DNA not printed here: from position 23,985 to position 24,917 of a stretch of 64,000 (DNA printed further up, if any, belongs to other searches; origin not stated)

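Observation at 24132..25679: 5'-3' exonuclease (FEN) fused to a family-4-type UDG domain carrying a GRNPG active-site variant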

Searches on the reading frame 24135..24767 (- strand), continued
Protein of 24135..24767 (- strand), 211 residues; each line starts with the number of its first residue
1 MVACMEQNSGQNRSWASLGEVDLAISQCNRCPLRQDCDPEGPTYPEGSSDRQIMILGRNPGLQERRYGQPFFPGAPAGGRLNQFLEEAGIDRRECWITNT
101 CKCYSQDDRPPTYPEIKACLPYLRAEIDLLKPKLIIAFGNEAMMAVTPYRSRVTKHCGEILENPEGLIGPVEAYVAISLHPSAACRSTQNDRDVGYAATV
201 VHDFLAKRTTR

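Call 83: search_dna_similar(query=P0147, collection=phages, mode=protein, max_rows=25, max_evalue=1e-8)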
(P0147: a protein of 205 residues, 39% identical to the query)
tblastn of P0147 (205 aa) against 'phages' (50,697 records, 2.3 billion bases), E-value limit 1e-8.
Records with a match: 72; places in all: 72; records where one place covers at least 80% of the query: 20.
Best place of each record, by identity: <60% 72.
By first word of the organism name: Bacillus 33; Bacteriophage 11; Serratia 6; Pseudomonas 5; Caudoviricetes 2; Enterococcus 2; Brevundimonas 2; Lysinibacillus 2; Listeria 2; Moorella 1; and 6 more.
By host as written in the record: - 16; Serratia marcescens 6; Bacillus subtilis BEST7003 6; Bacillus subtilis 6; Bacillus cereus 3; Bacillus subtilis W-23-S(r); Bacillus licheniformis ATCC 9945a 2; Bacillus cereus BGSC 6E1 2; Pseudomonas fluorescens ATCC 13525 2; and 24 more.
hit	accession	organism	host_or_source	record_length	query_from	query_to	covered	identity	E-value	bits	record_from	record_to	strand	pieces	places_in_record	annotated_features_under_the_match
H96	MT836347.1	Bacteriophage sp.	human fecal samples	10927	9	184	86%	36.9%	1e-27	114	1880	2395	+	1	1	record has no annotation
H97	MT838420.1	Bacteriophage sp.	human fecal samples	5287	10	186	86%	36.0%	5e-26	110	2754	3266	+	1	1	record has no annotation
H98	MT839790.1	Bacteriophage sp.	human fecal samples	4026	11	184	85%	36.2%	2e-26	110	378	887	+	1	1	record has no annotation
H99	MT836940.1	Bacteriophage sp.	human fecal samples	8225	4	164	79%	38.6%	1e-22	100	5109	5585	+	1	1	record has no annotation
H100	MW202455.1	Caudoviricetes sp.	Manatee Spring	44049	11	162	74%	40.3%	4e-27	113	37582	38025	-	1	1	DNA polymerase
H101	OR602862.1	Moorella phage MTATph1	Moorella thermoacetica DSM 103132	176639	8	163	76%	38.9%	1e-28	117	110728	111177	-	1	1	hypothetical protein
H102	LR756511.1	uncultured phage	metagenomic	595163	3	169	81%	36.1%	5e-28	115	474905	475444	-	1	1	record has no annotation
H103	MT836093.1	Bacteriophage sp.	human fecal samples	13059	4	181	87%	33.3%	3e-25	107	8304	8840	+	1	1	record has no annotation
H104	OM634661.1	Bacillus phage vB_BauM_KLEB27-3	Bacillus australimaris sKR4M-27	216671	8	176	82%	34.9%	5e-29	118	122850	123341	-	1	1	uracil-DNA glycosylase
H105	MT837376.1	Bacteriophage sp.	human fecal samples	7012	10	184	85%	33.5%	2e-24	105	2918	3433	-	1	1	record has no annotation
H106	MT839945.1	Bacteriophage sp.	human fecal samples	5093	11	184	85%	33.1%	1e-24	105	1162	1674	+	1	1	record has no annotation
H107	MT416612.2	Bacillus phage YungSlug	Bacillus thuringiensis kurstaki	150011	6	186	88%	30.9%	3e-14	76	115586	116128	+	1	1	DNA polymerase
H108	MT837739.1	Bacteriophage sp.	human fecal samples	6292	10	181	84%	32.0%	3e-21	96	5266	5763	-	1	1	record has no annotation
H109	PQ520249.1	Enterococcus phage IME_EF3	-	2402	3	181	87%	30.3%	4e-19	90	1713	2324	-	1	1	record has no annotation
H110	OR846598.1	Enterococcus phage Efs 1-1-1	Enterococcus faecalis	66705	3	181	87%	30.3%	5e-19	90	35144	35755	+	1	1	record has no annotation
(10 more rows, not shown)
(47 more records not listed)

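Call 84: get_annotated_region(hit=H101, flank=4000)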
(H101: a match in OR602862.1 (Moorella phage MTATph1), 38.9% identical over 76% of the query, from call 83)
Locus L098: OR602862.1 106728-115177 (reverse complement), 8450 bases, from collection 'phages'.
description: Moorella phage MTATph1, complete genome.
organism: Moorella phage MTATph1 (NCBI taxid 3090776)
taxonomy: Viruses; Duplodnaviria; Heunggongvirae; Uroviricota; Caudoviricetes
host: Moorella thermoacetica DSM 103132; source: -; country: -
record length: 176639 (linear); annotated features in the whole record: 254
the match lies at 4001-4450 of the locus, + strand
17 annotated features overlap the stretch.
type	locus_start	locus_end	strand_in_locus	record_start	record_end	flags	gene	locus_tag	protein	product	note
CDS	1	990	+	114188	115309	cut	-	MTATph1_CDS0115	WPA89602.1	ATPase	-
CDS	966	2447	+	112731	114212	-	-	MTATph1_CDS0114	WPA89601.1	hypothetical protein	-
CDS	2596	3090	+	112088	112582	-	-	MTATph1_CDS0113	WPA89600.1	antitoxin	antitoxin from toxin-antitoxin system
CDS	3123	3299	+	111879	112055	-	-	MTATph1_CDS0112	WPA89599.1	hypothetical protein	-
CDS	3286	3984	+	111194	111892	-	-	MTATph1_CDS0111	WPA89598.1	hypothetical protein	-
CDS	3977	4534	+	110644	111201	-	-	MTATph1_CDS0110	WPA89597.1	hypothetical protein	-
CDS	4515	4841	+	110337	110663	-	-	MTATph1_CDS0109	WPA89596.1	hypothetical protein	-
CDS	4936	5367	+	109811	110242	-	-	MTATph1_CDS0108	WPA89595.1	hypothetical protein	-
CDS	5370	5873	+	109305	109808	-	-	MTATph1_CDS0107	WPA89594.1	hypothetical protein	-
CDS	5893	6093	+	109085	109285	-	-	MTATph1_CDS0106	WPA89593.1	hypothetical protein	-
CDS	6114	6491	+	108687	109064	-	-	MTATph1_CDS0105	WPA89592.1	hypothetical protein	-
CDS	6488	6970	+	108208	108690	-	-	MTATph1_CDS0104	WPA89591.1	hypothetical protein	-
CDS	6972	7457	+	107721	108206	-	-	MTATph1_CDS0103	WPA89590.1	Holliday junction resolvase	-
CDS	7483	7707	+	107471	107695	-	-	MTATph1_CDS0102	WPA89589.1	hypothetical protein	-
CDS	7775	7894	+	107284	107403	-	-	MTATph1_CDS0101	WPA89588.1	hypothetical protein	-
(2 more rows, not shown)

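Call 85: get_annotated_region(hit=H102, flank=4000)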
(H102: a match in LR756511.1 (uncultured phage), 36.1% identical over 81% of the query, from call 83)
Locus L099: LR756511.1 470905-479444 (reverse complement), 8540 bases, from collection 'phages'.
description: uncultured phage genome assembly, chromosome: 1.
organism: uncultured phage (NCBI taxid 278008)
taxonomy: Viruses; environmental samples
host: -; source: metagenomic; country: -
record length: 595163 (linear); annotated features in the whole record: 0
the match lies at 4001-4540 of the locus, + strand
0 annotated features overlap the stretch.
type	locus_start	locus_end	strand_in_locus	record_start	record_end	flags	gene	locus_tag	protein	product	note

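Call 86: get_annotated_region(hit=H104, flank=4000)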
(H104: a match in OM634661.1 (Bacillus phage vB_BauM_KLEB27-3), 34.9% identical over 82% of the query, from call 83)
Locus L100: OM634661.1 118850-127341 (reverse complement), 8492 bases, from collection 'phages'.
description: Bacillus phage vB_BauM_KLEB27-3, complete genome.
organism: Bacillus phage vB_BauM_KLEB27-3 (NCBI taxid 2927635)
taxonomy: Viruses; Duplodnaviria; Heunggongvirae; Uroviricota; Caudoviricetes
host: Bacillus australimaris sKR4M-27; source: water samples from gypsum karst lake Kirkilai; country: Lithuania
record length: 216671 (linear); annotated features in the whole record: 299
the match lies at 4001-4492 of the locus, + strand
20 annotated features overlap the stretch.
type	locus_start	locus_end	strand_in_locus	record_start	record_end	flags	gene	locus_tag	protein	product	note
CDS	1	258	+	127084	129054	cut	-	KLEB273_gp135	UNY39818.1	DNA helicase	-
CDS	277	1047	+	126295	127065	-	-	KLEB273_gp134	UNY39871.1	hypothetical protein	-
CDS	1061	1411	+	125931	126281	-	-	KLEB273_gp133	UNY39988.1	hypothetical protein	-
CDS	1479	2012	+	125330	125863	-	-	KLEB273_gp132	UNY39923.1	NTP pyrophosphohydrolase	-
CDS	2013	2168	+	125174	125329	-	-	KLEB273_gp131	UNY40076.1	hypothetical protein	-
CDS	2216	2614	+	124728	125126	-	-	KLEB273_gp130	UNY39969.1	hypothetical protein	-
CDS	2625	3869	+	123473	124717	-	-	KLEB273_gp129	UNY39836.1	DNA primase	-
CDS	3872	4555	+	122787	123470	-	-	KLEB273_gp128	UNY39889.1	uracil-DNA glycosylase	-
CDS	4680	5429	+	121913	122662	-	-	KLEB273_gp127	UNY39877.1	lytic transglycosylase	3D domain-containing protein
CDS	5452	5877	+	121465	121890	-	-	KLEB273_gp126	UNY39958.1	hypothetical protein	-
CDS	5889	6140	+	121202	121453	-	-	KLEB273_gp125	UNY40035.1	hypothetical protein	-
CDS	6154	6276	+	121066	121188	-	-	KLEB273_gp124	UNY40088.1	hypothetical protein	-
CDS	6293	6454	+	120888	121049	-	-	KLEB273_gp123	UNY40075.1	hypothetical protein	-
CDS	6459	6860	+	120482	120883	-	-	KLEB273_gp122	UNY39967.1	hypothetical protein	-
tRNA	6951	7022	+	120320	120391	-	-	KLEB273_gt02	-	tRNA-Ile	tRNA Ile2; CAT anticodon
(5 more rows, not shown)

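Call 88: find_homologous_proteins(query=P0147, max_evalue=1e-10)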
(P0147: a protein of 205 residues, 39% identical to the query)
Query P0147 (205 aa): 174 proteins with E <= 1e-10 among 508 candidates; the best 120 are listed.
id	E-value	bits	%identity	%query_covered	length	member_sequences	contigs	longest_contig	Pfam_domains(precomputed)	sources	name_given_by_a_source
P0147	6.5e-133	459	100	100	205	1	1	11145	PF03167.26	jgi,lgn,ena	-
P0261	1.0e-35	141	43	88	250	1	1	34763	PF03167.26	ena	-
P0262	1.2e-34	138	44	88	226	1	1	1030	PF03167.26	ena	-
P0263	2.5e-33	133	42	88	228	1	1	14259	PF03167.26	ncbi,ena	-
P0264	1.8e-32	131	42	81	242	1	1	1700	PF03167.26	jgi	jgi:DNA polymerase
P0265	4.4e-32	129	41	86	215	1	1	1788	PF03167.26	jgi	jgi:uracil-DNA glycosylase family 4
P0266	1.4e-31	128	42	80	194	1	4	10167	PF03167.26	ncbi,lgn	-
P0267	1.8e-31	127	38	87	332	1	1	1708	PF03167.26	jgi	jgi:uracil-DNA glycosylase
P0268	2.8e-31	127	38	83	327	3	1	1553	PF03167.26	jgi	jgi:uracil-DNA glycosylase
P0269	2.9e-31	127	39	80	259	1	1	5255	PF03167.26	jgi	-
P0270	4.0e-31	126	37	88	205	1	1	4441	PF03167.26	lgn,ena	-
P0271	1.3e-30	125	38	92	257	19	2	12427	PF03167.26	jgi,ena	-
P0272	1.6e-30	124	39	86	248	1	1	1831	PF03167.26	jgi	jgi:DNA polymerase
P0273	2.6e-30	124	42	83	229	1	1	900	PF03167.26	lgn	-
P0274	5.1e-30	123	40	80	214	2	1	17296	PF03167.26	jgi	-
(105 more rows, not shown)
